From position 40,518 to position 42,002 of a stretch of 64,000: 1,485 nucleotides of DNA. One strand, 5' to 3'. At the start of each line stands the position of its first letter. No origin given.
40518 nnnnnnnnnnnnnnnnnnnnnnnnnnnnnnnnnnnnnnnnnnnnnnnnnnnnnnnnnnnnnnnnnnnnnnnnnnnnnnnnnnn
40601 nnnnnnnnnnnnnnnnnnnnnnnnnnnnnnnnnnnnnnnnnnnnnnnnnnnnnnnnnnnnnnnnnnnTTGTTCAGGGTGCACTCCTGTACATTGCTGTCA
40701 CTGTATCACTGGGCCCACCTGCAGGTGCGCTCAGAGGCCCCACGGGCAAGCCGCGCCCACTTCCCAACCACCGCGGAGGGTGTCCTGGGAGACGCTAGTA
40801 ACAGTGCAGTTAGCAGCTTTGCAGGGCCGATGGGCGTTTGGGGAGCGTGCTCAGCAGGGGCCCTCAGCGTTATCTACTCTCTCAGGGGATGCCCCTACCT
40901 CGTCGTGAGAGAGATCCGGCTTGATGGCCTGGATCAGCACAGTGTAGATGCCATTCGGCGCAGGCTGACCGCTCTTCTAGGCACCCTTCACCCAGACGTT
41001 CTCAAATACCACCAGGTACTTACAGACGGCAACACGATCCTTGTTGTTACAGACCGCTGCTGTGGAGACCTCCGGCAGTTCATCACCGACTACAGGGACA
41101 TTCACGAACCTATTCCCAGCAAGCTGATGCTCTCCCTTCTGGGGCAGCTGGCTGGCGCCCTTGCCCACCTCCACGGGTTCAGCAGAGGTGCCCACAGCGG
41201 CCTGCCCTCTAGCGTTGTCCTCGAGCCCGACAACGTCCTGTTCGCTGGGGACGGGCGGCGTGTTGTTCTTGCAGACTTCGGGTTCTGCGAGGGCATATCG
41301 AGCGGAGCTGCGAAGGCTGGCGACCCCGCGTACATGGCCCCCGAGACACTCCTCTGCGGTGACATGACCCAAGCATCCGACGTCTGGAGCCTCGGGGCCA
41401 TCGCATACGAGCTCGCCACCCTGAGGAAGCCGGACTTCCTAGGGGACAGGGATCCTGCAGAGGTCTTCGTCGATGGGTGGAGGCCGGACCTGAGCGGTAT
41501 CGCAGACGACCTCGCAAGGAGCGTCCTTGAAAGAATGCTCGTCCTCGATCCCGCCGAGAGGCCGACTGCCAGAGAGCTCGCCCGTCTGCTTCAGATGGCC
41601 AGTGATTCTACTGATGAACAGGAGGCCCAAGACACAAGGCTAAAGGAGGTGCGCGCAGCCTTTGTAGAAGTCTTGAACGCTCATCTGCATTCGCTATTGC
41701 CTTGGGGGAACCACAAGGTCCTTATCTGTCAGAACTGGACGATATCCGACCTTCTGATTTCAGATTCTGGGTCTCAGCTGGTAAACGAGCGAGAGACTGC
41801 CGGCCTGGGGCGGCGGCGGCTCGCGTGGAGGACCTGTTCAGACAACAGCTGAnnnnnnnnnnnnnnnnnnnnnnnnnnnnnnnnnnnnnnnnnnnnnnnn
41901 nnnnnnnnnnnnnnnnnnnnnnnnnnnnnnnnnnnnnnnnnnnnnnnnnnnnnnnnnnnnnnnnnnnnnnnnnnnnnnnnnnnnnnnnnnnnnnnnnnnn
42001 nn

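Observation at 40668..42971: A NEK paralog caught in decay or fission: a kinase-like ORF and an ankyrin ORF in the same frame separated by stops.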

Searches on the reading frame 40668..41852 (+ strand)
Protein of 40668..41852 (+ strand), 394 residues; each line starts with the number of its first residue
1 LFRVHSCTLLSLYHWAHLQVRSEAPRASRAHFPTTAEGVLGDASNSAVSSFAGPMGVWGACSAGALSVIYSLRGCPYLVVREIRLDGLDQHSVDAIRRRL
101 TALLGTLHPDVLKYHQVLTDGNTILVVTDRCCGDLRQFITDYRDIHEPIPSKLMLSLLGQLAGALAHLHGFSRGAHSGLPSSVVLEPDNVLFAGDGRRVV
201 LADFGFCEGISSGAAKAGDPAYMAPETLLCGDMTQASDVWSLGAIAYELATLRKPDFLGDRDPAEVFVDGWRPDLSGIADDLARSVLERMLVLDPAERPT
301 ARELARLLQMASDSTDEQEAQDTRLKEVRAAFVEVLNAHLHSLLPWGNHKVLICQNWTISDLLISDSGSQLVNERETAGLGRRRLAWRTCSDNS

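Call 5: search_protein_families(library=pfam, proteins=[window:40668-41852:+], max_evalue=0.01)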
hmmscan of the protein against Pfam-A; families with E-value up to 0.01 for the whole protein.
window:40668-41852:+ (394 aa): 2 families
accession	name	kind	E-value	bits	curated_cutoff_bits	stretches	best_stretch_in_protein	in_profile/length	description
PF00069.31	Pkinase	-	5.6e-21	75.6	31.7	1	80-304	29-257/263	Protein kinase domain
PF07714.23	PK_Tyr_Ser-Thr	-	2.7e-15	56.8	23.1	1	89-307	41-257/258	Protein tyrosine and serine/threonine kinase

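Call 8: find_encoding_contigs(protein=window:40830-41852:+, flank=10000, max_places=10)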
Protein window:40830-41852:+ (340 aa): no gene with exactly this product is on record in the collection.

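Call 9: find_homologous_proteins(query=window:40830-41852:+, max_evalue=1e-10)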
Query window:40830-41852:+ (340 aa): 55 proteins with E <= 1e-10 among 8000 candidates.
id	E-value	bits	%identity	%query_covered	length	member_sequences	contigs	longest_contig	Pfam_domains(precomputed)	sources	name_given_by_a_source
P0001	2.3e-226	768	100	100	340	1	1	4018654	PF07714.24,PF00069.32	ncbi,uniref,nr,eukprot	ncbi:Kinase, NEK [Giardia duodenalis]|uniref:non-specific serine/threonine protein kinase n=1 Tax=Gi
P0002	2.2e-157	542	88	81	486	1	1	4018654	PF07714.24,PF00069.32,PF13606.13,PF13857.13,PF12796.14,PF00023.37,PF13637.13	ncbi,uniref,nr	ncbi:Kinase, NEK [Giardia duodenalis]|uniref:non-specific serine/threonine protein kinase n=1 Tax=Gi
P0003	2.8e-157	541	86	83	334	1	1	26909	PF07714.24,PF00069.32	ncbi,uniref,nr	ncbi:Hypothetical protein DHA2_153964 [Giardia duodenalis]|uniref:non-specific serine/threonine prot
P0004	1.1e-153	529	86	81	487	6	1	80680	PF07714.24,PF00069.32,PF13606.13,PF13857.13,PF12796.14,PF00023.37,PF13637.13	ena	-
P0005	2.0e-133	463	88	71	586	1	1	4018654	PF07714.24,PF00069.32,PF13606.13,PF13857.13,PF12796.14,PF00023.37,PF13637.13,PF24521.3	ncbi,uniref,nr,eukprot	ncbi:Kinase, NEK [Giardia duodenalis]|uniref:Kinase, NEK n=1 Tax=Giardia intestinalis (strain ATCC 5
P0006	1.1e-129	451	85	71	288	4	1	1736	PF07714.24,PF00069.32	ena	-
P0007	1.1e-92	329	60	79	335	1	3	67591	PF07714.24,PF00069.32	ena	-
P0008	2.3e-75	272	51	83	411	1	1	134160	PF07714.24,PF00069.32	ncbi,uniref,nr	ncbi:Serine/threonine protein kinase [Giardia duodenalis]|uniref:non-specific serine/threonine prote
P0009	3.0e-75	272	54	73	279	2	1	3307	PF07714.24,PF00069.32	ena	-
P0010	4.0e-72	261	52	74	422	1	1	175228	PF07714.24,PF00069.32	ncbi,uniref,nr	ncbi:Kinase, NEK [Giardia lamblia P15]|uniref:non-specific serine/threonine protein kinase n=1 Tax=G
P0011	2.4e-71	259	84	43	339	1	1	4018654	PF07714.24,PF00069.32,PF13606.13,PF13857.13,PF12796.14,PF00023.37,PF13637.13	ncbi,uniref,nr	ncbi:Kinase, NEK [Giardia duodenalis]|uniref:Kinase, NEK n=1 Tax=Giardia intestinalis (strain ATCC 5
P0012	3.1e-70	255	49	80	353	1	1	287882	PF07714.24,PF00069.32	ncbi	ncbi:Serine/threonine protein kinase, partial [Giardia duodenalis]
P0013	1.1e-68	250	48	72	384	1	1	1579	PF07714.24,PF00069.32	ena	-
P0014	1.3e-67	247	46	82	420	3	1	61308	PF07714.24,PF00069.32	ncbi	ncbi:Serine/threonine protein kinase, partial [Giardia duodenalis]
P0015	2.1e-67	246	47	78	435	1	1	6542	PF07714.24,PF00069.32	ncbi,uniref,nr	ncbi:Serine/threonine protein kinase [Giardia duodenalis]|uniref:non-specific serine/threonine prote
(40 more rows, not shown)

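Call 17: find_encoding_contigs(protein=P0003, flank=10000, max_places=4)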
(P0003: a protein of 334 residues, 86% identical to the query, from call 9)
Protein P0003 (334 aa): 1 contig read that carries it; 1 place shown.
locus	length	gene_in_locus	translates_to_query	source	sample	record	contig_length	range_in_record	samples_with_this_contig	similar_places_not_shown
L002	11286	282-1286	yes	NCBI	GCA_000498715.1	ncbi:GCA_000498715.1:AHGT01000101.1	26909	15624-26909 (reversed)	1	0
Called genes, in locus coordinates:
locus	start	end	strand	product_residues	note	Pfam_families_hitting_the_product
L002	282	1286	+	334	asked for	PF00069:Pkinase, PF07714:PK_Tyr_Ser-Thr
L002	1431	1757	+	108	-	PF13857:Ank_5 (faint), PF13606:Ank_3 (faint), PF12796:Ank_2, PF13637:Ank_4 (weak), PF00023:Ank (weak)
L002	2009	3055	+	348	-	-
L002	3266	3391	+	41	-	-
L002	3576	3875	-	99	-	-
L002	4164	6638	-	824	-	PF03302:VSP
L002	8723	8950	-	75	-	-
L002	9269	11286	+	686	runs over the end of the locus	-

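Call 18: find_encoding_contigs(protein=P0004, flank=10000, max_places=4)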
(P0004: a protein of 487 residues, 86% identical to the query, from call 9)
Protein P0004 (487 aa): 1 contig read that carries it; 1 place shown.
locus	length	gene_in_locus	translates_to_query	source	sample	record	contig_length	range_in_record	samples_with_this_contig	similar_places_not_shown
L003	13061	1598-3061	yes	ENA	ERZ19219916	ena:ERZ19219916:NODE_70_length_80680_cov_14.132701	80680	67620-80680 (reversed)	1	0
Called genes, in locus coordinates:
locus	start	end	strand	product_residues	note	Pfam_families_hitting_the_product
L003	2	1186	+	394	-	?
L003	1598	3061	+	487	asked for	PF00069:Pkinase, PF07714:PK_Tyr_Ser-Thr, PF12796:Ank_2 (weak), PF13857:Ank_5 (faint), PF00023:Ank (faint), PF13606:Ank_3 (faint), PF12796:Ank_2, PF13637:Ank_4 (weak)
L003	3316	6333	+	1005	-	PF13857:Ank_5 (faint), PF24521:Ank_KRIT1 (faint), PF00023:Ank (faint), PF12796:Ank_2, PF13606:Ank_3 (faint), PF13637:Ank_4 (faint), PF12796:Ank_2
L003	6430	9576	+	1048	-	PF01602:Adaptin_N, PF07718:Coatamer_beta_C, PF14806:Coatomer_b_Cpla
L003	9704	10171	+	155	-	-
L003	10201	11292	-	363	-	PF23381:Beta-prop_IFT122_1st, PF23414:Beta-prop_EML_2, PF24796:WDR55, PF24807:WD40_CDC20-Fz, PF24814:WD40_Prp19, PF25173:Beta-prop_WDR3_1st, PF25175:Beta-prop_WDR5, PF25174:Beta-prop_THOC3, +11 more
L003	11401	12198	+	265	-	PF01255:Prenyltransf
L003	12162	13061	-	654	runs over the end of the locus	PF17297:PEPCK_N, PF00821:PEPCK_GTP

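Call 20: list_cluster_members(proteins=[P0001, P0056, P0002, P0005, P0011, P0057, P0062])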
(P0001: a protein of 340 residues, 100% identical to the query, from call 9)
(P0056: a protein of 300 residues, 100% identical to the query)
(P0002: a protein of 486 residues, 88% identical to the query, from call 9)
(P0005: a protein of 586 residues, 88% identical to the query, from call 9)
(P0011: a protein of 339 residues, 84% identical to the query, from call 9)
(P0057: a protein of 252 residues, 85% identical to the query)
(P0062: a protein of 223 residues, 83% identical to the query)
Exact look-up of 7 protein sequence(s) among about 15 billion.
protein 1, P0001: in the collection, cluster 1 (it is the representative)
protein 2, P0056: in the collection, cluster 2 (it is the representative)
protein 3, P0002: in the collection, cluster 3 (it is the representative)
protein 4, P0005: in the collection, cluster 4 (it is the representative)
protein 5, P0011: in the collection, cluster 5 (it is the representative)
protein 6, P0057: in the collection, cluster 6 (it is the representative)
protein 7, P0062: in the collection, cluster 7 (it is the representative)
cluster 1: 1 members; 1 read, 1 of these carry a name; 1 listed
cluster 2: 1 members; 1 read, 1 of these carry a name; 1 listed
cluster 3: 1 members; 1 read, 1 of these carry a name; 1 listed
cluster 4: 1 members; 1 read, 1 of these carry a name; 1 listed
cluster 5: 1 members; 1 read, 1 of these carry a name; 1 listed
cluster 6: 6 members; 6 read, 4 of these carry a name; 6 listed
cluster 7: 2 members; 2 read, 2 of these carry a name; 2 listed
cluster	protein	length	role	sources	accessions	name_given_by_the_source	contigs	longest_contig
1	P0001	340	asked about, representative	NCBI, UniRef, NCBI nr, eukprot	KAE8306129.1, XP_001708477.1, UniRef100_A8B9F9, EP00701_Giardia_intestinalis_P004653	Kinase, NEK [Giardia duodenalis] | non-specific serine/threonine protein kinase n=1 Tax=Giardia intestinalis (strain ATCC ... | Kinase, NEK [Giardia intestinalis]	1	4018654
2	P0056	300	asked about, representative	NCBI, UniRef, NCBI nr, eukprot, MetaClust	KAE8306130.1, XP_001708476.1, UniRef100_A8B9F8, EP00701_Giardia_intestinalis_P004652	Ankyrin repeat protein 1 [Giardia duodenalis] | Ankyrin repeat protein 1 n=1 Tax=Giardia intestinalis (strain ATCC 50803 / WB clone C6) ... | Ankyrin repeat protein 1 [Giardia intestinalis]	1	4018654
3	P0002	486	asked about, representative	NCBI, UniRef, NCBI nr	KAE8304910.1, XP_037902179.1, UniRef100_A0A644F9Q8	Kinase, NEK [Giardia duodenalis] | non-specific serine/threonine protein kinase n=1 Tax=Giardia intestinalis (strain ATCC ... | Kinase, NEK [Giardia intestinalis]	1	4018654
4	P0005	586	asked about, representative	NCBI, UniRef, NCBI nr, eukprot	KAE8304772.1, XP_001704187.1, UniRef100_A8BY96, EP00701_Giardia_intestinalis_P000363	Kinase, NEK [Giardia duodenalis] | Kinase, NEK n=1 Tax=Giardia intestinalis (strain ATCC 50803 / WB clone C6) TaxID=184922 ... | Kinase, NEK [Giardia intestinalis]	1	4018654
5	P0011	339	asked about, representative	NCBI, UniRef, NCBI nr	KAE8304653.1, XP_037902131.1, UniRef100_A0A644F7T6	Kinase, NEK [Giardia duodenalis] | Kinase, NEK n=1 Tax=Giardia intestinalis (strain ATCC 50803 / WB clone C6) TaxID=184922 ... | Kinase, NEK [Giardia intestinalis]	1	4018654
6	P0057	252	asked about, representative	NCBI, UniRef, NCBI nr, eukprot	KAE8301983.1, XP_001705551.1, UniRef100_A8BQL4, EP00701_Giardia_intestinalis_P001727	Ankyrin repeat protein 1 [Giardia duodenalis] | Ankyrin repeat protein 1 n=1 Tax=Giardia intestinalis (strain ATCC 50803 / WB clone C6) ... | Ankyrin repeat protein 1 [Giardia intestinalis]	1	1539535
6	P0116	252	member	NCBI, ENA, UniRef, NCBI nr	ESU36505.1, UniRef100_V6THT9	Ankyrin repeat protein [Giardia duodenalis] | Ankyrin repeat protein n=1 Tax=Giardia intestinalis TaxID=5741 RepID=V6THT9_GIAIN | Ankyrin repeat protein [Giardia intestinalis]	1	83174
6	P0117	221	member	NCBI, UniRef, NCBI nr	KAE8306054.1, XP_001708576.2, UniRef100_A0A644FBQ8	Ankyrin repeat protein 1 [Giardia duodenalis] | Ankyrin repeat protein 1 n=1 Tax=Giardia intestinalis (strain ATCC 50803 / WB clone C6) ... | Ankyrin repeat protein 1 [Giardia intestinalis]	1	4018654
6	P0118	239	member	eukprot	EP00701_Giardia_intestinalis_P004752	XP_001708576.1 Protein 21.1 [Giardia lamblia ATCC 50803]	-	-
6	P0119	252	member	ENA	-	-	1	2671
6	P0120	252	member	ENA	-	-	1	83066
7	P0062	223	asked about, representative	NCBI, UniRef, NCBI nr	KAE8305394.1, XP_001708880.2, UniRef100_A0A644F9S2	Ankyrin repeat protein 1 [Giardia duodenalis] | Ankyrin repeat protein 1 n=1 Tax=Giardia intestinalis (strain ATCC 50803 / WB clone C6) ... | Ankyrin repeat protein 1 [Giardia intestinalis]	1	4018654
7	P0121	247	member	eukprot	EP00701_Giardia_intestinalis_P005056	XP_001708880.1 Hypothetical protein GL50803_111987 [Giardia lamblia ATCC 50803]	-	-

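Call 33: search_solved_structures(query=window:40830-41852:+, max_evalue=1e-8, show_alignments=2)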
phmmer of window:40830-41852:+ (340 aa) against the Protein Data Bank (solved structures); distinct sequences matched with E-value up to 1e-8: 201 (the best 60 are shown).
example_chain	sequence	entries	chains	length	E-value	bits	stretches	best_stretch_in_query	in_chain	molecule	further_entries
2jav_A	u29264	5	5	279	7.3e-18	68.1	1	29-250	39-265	SERINE/THREONINE-PROTEIN KINASE NEK2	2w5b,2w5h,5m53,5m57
6tm5_Q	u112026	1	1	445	8.4e-18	67.9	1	33-265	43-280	Serine/threonine-protein kinase Nek2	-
6tm5_S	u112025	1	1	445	8.5e-18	67.9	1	33-265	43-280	Serine/threonine-protein kinase Nek2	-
2w5a_A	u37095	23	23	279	1.7e-17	66.9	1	29-250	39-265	SERINE/THREONINE-PROTEIN KINASE NEK2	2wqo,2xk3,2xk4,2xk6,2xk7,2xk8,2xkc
4a4x_A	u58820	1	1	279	4.1e-17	65.6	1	29-250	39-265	SERINE/THREONINE-PROTEIN KINASE NEK2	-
6npy_B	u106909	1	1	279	1.2e-15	60.8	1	40-207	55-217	Interferon-induced, double-stranded RNA-activated protein kinase,Serine/threonine-protein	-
8ws1_A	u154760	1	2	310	2.4e-15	59.8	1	20-207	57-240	Serine/threonine-protein kinase Nek7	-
8ej4_K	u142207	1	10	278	2.4e-15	59.8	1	20-207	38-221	Serine/threonine-protein kinase Nek7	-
9nfq_C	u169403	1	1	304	3e-15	59.5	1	20-207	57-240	Serine/threonine-protein kinase Nek7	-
9h59_C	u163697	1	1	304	3.1e-15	59.5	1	20-207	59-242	Serine/threonine-protein kinase Nek7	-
2wqm_A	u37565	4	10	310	3.1e-15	59.4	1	20-207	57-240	SERINE/THREONINE-PROTEIN KINASE NEK7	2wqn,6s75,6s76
8sxn_A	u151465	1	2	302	3.7e-15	59.2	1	20-207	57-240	Serine/threonine-protein kinase Nek7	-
8ws0_A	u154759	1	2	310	5.5e-15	58.6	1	20-207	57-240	Serine/threonine-protein kinase Nek7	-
6fdy_U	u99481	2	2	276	9.9e-15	57.8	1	26-244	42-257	Serine/threonine-protein kinase ULK3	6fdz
5de2_A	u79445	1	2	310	1.1e-14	57.7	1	20-207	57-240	Serine/threonine-protein kinase Nek7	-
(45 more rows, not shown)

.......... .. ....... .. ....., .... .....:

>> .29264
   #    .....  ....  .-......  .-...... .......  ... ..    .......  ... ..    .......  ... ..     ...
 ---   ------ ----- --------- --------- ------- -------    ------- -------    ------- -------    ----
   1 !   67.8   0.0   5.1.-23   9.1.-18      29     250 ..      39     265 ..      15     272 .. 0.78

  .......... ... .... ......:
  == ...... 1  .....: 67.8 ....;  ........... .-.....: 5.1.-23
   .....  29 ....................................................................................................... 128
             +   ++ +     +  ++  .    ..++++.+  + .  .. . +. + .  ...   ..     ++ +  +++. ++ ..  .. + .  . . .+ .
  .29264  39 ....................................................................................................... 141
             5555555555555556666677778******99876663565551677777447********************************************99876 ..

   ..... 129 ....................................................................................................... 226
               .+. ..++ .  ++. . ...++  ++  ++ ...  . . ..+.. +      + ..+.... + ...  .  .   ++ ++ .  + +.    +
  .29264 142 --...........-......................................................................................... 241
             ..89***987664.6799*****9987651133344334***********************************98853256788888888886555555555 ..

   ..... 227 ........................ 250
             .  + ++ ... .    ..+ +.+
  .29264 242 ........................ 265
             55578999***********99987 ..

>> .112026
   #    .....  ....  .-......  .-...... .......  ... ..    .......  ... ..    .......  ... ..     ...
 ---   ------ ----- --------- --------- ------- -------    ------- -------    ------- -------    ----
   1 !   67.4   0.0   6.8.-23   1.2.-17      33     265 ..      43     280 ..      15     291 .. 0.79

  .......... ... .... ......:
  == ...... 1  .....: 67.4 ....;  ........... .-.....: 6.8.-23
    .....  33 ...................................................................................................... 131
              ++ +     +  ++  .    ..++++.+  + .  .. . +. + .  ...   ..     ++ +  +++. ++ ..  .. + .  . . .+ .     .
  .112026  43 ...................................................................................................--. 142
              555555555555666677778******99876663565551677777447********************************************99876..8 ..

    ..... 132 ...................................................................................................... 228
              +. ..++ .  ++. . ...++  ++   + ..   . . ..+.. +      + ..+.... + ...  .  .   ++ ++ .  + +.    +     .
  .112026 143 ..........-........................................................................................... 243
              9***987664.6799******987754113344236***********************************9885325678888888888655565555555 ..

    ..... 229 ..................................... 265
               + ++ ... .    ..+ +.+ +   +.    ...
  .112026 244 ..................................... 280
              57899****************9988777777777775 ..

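Call 55: find_encoding_contigs(protein=P0116, flank=6000, max_places=4)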
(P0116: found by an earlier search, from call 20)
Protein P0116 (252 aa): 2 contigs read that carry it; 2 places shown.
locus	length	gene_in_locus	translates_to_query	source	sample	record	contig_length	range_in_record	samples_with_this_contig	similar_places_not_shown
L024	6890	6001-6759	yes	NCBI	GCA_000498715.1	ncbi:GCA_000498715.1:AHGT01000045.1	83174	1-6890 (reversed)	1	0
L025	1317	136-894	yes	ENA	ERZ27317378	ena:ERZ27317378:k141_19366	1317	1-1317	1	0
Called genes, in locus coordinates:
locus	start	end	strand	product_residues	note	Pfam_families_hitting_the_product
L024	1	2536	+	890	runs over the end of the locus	PF07738:Sad1_UNC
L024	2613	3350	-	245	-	PF16561:AMPK1_CBM, PF04739:AMPKBI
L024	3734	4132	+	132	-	-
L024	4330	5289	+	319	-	-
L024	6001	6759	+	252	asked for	PF12796:Ank_2 (weak), PF24521:Ank_KRIT1 (faint), PF13857:Ank_5 (faint), PF12796:Ank_2, PF13637:Ank_4 (weak), PF12796:Ank_2, PF00023:Ank (weak), PF12796:Ank_2 (weak), +1 more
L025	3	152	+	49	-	?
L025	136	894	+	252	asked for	PF12796:Ank_2 (weak), PF24521:Ank_KRIT1 (faint), PF13857:Ank_5 (faint), PF12796:Ank_2, PF13637:Ank_4 (weak), PF12796:Ank_2, PF00023:Ank (weak), PF12796:Ank_2 (weak), +1 more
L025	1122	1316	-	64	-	?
